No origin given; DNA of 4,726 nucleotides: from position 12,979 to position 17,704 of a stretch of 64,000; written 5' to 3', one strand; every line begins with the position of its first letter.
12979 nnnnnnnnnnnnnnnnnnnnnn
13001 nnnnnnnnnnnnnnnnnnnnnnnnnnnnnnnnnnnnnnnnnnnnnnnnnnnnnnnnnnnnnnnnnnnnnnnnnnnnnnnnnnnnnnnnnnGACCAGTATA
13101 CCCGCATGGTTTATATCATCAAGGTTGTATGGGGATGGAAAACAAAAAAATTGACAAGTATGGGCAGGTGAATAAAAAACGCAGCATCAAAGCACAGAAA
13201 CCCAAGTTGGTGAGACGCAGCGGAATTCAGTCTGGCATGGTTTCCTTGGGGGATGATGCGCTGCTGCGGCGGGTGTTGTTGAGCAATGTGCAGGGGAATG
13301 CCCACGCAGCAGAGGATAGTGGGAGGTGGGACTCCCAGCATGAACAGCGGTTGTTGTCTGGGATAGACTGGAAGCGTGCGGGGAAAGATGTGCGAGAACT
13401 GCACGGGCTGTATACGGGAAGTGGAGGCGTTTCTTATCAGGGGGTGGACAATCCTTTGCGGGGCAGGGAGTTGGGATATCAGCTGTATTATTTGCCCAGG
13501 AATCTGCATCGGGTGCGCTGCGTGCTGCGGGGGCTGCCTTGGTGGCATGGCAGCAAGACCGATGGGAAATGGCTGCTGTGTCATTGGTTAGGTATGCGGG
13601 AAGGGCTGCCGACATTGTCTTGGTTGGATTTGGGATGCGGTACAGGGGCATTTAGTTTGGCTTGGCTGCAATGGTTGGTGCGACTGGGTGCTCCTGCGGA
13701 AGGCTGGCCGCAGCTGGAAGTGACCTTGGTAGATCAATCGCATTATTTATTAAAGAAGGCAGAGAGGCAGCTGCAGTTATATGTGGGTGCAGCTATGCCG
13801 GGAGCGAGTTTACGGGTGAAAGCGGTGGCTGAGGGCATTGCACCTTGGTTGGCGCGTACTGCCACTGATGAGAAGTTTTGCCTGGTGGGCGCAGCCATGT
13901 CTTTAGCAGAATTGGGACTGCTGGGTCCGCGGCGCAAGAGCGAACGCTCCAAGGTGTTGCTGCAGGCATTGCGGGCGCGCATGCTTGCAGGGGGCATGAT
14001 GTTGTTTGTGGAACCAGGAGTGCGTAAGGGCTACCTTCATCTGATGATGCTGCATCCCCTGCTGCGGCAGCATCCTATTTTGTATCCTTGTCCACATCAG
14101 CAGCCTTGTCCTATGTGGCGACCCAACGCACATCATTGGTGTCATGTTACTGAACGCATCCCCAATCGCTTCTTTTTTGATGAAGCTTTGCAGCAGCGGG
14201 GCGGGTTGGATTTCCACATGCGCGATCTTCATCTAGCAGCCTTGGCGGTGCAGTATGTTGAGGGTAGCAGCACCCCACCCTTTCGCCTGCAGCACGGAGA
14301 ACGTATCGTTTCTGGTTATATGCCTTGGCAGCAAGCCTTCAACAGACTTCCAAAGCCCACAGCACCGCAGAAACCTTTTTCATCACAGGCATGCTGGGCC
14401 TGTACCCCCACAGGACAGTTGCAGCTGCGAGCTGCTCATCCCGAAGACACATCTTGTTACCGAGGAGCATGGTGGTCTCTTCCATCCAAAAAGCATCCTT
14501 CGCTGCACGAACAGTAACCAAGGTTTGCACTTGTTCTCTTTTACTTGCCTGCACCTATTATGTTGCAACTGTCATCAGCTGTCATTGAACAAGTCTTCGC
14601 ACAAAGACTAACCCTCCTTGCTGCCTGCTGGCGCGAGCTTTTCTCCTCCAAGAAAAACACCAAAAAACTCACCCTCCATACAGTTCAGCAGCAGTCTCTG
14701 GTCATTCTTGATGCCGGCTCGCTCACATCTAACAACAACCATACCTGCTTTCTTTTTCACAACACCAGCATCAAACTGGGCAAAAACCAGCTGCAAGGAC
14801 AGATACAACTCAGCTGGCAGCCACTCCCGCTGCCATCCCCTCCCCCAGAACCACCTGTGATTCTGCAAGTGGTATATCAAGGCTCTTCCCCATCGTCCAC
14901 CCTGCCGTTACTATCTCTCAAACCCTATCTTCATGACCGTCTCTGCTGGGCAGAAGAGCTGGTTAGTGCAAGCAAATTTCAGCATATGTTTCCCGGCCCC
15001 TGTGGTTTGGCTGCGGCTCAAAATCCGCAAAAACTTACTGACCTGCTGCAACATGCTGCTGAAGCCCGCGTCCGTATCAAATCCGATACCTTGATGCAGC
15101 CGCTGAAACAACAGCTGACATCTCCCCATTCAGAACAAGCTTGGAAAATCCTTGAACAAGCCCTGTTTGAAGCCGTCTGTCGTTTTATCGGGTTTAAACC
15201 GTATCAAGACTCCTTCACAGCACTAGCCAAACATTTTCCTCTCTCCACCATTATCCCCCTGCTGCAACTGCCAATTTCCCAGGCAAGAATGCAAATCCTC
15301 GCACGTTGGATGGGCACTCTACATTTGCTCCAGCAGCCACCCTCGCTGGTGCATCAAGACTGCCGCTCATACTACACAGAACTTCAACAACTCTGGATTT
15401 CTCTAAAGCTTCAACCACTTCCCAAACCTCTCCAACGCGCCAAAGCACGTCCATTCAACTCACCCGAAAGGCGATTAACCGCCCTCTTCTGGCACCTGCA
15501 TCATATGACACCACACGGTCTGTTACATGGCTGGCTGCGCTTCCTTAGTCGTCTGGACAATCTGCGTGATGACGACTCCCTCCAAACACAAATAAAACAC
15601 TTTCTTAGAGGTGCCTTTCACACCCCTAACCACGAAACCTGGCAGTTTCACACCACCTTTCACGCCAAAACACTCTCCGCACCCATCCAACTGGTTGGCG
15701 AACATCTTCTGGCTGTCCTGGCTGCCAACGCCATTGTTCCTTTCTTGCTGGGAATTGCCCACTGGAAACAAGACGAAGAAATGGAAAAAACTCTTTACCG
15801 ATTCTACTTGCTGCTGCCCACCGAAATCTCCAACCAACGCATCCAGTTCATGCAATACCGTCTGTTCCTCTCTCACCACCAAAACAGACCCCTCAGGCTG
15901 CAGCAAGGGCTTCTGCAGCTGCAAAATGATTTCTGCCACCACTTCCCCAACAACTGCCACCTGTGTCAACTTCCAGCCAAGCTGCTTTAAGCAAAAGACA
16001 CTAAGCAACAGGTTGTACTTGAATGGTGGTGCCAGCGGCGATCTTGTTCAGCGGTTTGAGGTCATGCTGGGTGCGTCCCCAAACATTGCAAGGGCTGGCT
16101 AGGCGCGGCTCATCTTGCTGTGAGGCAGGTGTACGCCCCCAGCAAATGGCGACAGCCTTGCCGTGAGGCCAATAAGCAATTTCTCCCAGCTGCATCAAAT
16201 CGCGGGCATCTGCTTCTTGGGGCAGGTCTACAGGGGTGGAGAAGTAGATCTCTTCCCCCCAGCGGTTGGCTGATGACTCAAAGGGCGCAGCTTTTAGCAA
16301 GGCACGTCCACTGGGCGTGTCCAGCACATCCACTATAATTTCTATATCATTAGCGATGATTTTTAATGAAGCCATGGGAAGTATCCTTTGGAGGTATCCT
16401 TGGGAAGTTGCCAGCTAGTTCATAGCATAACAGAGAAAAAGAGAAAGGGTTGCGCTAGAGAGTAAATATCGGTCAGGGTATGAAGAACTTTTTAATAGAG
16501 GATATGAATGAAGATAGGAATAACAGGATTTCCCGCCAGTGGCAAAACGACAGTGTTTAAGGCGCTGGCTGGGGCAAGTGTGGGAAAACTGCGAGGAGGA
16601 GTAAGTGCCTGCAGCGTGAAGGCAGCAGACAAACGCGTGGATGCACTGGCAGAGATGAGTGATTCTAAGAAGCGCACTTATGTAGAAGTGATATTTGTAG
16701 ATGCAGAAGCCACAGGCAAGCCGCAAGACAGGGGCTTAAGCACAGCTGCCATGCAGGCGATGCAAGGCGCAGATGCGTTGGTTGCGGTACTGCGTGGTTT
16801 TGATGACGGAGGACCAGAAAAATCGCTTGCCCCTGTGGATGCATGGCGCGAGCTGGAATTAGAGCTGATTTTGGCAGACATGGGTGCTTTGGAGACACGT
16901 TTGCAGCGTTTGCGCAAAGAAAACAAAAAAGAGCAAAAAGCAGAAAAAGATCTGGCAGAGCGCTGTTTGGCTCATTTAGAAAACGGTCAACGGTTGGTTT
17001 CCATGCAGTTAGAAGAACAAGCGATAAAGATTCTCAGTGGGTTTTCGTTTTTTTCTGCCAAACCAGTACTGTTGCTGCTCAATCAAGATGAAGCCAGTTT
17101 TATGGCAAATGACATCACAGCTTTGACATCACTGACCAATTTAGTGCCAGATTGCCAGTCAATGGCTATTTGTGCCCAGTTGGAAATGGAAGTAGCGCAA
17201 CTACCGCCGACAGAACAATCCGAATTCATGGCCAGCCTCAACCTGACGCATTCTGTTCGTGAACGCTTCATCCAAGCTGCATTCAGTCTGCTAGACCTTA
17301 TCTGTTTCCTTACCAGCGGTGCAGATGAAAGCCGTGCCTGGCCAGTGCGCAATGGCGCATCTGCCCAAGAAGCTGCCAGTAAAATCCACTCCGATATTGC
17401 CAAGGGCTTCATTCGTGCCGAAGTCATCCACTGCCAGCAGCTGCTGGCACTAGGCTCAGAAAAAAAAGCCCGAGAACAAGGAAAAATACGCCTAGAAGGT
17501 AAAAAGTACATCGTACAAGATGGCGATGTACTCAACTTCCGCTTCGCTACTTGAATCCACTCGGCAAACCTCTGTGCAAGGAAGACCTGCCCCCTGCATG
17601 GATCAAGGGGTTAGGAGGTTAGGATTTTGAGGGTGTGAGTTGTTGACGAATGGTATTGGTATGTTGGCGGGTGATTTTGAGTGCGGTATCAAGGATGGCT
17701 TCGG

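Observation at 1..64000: GC skew at synonymous sites reverses sign inside ORFs and operons: 5' ends use G-ending codons, 3' ends use C-ending codons, with an abrupt reset at operon boundaries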

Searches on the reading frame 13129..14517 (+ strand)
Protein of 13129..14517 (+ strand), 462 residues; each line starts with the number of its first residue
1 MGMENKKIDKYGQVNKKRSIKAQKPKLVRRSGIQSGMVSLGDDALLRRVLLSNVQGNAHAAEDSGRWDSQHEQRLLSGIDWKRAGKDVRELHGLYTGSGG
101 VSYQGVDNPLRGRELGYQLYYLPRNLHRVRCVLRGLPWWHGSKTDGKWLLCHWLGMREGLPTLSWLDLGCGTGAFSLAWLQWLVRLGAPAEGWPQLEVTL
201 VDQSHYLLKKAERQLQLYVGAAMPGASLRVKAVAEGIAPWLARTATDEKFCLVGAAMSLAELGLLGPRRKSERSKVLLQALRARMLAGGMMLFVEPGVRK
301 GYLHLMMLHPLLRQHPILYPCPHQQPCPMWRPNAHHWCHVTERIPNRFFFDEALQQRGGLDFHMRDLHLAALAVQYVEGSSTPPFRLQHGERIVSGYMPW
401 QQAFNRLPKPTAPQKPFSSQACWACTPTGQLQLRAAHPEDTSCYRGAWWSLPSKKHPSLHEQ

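Call 17: search_protein_families(library=pfam, proteins=[window:13129-14517:+], max_evalue=0.00001)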
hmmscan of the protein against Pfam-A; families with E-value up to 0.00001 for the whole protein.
window:13129-14517:+ (462 aa): 1 family
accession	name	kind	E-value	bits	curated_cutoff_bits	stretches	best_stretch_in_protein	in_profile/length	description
PF09243.16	Rsm22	-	9e-09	35.6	23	1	271-345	119-190/275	Mitochondrial small ribosomal subunit Rsm22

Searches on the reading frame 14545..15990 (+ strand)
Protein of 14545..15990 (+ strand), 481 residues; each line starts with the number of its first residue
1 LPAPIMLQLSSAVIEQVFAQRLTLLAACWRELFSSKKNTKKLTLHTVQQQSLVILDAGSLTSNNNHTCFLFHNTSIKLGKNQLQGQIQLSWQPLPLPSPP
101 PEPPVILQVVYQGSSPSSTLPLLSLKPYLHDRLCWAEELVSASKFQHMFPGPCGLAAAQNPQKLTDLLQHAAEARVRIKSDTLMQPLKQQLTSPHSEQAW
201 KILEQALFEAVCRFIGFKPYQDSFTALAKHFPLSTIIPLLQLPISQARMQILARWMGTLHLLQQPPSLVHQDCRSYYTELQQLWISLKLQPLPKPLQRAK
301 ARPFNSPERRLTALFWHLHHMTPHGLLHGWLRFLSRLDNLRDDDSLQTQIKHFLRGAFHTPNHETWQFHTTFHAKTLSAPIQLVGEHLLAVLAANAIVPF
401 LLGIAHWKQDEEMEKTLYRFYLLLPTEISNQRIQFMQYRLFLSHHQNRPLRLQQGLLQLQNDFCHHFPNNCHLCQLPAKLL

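Call 17: search_protein_families(library=pfam, proteins=[window:14545-15990:+], max_evalue=0.00001)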
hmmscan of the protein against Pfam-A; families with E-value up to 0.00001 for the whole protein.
window:14545-15990:+ (481 aa): 1 family
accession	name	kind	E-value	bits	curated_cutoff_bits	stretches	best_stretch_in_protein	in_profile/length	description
PF11013.13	DUF2851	-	1.7e-18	67.2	25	1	36-427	10-372/375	Protein of unknown function (DUF2851)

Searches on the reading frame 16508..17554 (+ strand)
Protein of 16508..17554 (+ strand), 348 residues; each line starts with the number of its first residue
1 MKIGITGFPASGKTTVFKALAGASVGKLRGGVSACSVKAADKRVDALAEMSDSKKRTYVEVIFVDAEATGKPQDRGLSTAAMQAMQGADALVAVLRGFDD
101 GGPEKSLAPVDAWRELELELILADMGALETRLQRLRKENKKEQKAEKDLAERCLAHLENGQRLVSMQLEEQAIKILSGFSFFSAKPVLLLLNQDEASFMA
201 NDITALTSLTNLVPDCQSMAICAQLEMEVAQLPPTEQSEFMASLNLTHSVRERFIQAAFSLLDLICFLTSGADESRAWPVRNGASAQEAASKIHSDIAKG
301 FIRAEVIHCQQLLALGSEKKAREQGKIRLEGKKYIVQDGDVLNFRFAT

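Call 17: search_protein_families(library=pfam, proteins=[window:16508-17554:+], max_evalue=0.00001)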
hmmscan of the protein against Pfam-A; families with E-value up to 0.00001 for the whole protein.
window:16508-17554:+ (348 aa): 1 family
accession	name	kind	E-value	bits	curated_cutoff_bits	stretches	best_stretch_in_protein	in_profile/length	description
PF06071.19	YchF-GTPase_C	-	5.1e-33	113.5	27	1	264-346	1-83/84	Protein of unknown function (DUF933)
